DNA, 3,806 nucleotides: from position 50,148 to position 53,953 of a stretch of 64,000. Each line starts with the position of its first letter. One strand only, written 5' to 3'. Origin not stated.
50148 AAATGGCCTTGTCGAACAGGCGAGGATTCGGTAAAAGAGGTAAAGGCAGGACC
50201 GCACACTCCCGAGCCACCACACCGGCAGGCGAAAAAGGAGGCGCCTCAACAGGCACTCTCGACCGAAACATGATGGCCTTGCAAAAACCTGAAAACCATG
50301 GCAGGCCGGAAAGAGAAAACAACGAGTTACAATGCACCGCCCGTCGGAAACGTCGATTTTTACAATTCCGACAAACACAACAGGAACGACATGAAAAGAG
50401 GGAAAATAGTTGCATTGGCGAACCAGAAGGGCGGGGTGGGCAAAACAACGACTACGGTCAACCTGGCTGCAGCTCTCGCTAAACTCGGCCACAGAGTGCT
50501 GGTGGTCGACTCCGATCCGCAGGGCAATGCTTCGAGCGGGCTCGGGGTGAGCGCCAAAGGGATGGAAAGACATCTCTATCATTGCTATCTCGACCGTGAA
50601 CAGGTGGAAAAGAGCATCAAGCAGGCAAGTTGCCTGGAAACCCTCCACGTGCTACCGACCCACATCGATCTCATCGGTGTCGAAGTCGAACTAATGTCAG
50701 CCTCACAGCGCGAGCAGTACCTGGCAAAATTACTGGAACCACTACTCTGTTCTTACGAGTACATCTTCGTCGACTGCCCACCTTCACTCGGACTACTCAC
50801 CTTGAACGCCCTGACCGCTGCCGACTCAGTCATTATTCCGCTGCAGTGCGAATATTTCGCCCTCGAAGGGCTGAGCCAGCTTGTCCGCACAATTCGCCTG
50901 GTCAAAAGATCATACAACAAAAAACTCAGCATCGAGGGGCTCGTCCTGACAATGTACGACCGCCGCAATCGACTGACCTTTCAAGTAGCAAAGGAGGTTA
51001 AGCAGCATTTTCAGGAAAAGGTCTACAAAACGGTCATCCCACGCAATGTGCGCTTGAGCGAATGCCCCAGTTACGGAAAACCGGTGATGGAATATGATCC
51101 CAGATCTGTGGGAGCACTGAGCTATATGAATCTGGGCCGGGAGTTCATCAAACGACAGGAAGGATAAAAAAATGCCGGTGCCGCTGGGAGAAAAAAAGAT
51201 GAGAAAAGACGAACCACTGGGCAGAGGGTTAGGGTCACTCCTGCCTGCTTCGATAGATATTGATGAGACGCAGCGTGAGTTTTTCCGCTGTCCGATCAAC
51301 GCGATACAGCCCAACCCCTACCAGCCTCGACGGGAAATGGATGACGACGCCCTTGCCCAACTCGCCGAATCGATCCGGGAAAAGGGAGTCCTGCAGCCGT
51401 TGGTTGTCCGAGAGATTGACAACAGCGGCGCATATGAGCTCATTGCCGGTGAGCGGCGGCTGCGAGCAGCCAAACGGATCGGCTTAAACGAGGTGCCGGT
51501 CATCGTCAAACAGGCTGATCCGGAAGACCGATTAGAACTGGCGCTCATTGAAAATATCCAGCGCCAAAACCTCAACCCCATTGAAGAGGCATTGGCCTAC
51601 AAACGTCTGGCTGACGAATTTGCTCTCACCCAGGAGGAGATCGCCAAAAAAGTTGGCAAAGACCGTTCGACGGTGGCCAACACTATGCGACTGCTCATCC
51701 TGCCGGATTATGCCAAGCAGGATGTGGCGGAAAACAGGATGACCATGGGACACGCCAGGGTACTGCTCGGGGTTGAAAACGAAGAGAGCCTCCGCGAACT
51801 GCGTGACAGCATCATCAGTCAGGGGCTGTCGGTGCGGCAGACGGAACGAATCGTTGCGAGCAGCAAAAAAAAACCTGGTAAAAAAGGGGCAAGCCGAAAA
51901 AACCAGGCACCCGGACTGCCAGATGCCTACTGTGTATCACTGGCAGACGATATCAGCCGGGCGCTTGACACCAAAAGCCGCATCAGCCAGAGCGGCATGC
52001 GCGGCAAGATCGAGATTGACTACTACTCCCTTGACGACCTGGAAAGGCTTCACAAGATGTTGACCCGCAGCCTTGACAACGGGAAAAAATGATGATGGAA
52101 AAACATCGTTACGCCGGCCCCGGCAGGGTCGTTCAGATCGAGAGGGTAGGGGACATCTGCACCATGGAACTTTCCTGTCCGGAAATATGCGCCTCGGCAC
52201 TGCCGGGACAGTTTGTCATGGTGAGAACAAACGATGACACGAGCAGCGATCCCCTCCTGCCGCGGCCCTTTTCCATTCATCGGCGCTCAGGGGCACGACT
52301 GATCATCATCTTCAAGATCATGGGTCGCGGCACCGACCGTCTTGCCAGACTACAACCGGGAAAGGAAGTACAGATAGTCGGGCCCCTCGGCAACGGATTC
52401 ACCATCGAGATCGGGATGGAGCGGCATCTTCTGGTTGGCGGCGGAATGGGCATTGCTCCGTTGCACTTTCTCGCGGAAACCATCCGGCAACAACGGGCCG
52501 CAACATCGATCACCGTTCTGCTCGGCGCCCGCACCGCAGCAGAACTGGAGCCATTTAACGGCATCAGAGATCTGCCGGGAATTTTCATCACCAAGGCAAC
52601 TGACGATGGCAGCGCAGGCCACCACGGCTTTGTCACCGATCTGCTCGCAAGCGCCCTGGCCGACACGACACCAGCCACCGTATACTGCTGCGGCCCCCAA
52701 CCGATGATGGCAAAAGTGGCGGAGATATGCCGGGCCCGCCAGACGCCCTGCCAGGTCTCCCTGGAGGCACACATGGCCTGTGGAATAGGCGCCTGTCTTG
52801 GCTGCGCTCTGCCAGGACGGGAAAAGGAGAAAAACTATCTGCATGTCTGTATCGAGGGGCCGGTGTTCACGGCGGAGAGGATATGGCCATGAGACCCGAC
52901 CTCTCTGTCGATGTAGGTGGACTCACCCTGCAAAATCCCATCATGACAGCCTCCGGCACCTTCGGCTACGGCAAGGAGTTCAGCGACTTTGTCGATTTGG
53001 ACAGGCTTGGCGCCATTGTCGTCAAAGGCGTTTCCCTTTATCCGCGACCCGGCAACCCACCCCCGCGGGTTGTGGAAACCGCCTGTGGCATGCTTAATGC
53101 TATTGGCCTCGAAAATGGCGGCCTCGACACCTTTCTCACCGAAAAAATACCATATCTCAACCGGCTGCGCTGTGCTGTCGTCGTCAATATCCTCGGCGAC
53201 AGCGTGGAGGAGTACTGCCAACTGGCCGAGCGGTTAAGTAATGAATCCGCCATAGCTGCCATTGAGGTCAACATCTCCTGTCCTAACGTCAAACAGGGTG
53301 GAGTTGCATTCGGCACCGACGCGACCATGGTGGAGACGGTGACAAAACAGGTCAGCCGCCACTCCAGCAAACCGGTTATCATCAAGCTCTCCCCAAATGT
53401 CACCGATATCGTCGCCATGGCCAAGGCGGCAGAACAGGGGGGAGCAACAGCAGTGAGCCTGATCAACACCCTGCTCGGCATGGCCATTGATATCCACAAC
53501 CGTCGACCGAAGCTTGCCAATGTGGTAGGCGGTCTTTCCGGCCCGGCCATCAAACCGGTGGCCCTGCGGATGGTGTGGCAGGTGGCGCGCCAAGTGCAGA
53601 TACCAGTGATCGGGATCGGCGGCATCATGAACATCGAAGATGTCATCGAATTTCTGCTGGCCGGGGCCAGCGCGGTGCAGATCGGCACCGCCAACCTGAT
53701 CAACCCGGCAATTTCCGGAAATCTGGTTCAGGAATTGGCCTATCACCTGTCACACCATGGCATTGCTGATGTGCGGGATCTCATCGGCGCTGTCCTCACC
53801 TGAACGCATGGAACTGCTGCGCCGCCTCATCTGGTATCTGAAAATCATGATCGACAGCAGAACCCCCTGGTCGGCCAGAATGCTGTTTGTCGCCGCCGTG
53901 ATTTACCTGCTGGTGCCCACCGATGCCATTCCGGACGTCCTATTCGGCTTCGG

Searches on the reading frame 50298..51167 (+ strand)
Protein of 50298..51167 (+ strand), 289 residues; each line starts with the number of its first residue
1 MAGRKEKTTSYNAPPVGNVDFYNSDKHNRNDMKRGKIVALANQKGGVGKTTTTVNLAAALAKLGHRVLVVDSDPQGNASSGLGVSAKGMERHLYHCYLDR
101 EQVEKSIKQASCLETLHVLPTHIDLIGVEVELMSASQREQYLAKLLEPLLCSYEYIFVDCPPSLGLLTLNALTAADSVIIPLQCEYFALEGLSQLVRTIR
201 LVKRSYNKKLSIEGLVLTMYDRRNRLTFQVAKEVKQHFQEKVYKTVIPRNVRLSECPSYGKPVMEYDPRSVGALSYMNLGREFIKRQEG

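Call 75: search_protein_families(library=pfam, proteins=[window:50298-51167:+], max_evalue=0.0001)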
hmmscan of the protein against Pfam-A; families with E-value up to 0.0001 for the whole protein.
window:50298-51167:+ (289 aa): 7 families
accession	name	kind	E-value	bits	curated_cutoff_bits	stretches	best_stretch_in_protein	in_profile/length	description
PF13614.12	AAA_31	-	3.4e-65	219.7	27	1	36-212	2-177/177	AAA domain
PF01656.29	CbiA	-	1.4e-30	106.3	25.4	1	38-263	1-125/125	CobQ/CobB/MinD/ParA nucleotide binding domain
PF09140.17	MipZ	-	1.8e-12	47.6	20.7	1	37-196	2-143/262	ATPase MipZ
PF06564.18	CBP_BcsQ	-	2.1e-12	47.5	21.3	1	36-279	2-229/234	Cellulose biosynthesis protein BcsQ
PF10609.15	ParA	-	9.6e-11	42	27.1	1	36-180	4-141/246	NUBPL iron-transfer P-loop NTPase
PF00142.24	Fer4_NifH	-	1.1e-10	41.9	25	1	43-79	7-43/271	4Fe-4S iron sulfur cluster binding proteins, NifH/frxC family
PF02374.21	ArsA_ATPase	-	1.7e-07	31.2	24.3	1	43-84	8-49/305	Anion-transporting ATPase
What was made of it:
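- The chromosome has its own canonical parA-parB at 50298-52092 (call 75).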

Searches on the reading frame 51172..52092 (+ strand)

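Call 75: search_protein_families(library=pfam, proteins=[window:51172-52092:+], max_evalue=0.0001)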
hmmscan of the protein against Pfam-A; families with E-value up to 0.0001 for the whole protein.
window:51172-52092:+ (306 aa): 3 families
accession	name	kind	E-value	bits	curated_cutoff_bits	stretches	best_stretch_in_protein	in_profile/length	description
PF17762.8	HTH_ParB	-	1.3e-36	125.2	22.6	1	132-232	1-101/102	ParB HTH domain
PF02195.25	ParB_N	-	2.9e-35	120.6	26.3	1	39-130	5-95/95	ParB N-terminal domain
PF23552.2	ParB_C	-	8.3e-05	22.4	23.8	0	252-295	3-47/50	ParB dimerisation domain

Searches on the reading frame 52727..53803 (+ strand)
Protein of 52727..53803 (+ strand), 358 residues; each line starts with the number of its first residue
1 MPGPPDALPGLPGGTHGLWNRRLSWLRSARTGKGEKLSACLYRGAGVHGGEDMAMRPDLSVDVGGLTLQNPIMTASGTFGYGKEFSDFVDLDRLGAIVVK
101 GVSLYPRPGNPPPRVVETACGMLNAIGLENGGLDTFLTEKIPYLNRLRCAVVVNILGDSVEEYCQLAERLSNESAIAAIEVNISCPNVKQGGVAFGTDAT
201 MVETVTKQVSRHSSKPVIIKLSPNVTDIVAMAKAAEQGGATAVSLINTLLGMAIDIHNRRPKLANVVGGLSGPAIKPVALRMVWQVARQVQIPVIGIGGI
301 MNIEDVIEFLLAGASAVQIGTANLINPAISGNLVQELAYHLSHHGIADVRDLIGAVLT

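Call 75: search_protein_families(library=pfam, proteins=[window:52727-53803:+], max_evalue=0.0001)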
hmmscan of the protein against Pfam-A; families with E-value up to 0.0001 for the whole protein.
window:52727-53803:+ (358 aa): 4 families
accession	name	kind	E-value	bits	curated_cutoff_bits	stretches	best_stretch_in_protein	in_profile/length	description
PF01180.27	DHO_dh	-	2.4e-81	273.6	27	1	59-339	2-289/291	Dihydroorotate dehydrogenase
PF01207.24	Dus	-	1.7e-09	37.7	20.4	1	150-334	55-227/311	Dihydrouridine synthase (Dus)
PF03060.21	NMO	-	4e-08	33.5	28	1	268-325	168-227/331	Nitronate monooxygenase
PF00977.27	His_biosynth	-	1.9e-06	27.9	23.6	1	276-336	58-118/228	Histidine biosynthesis protein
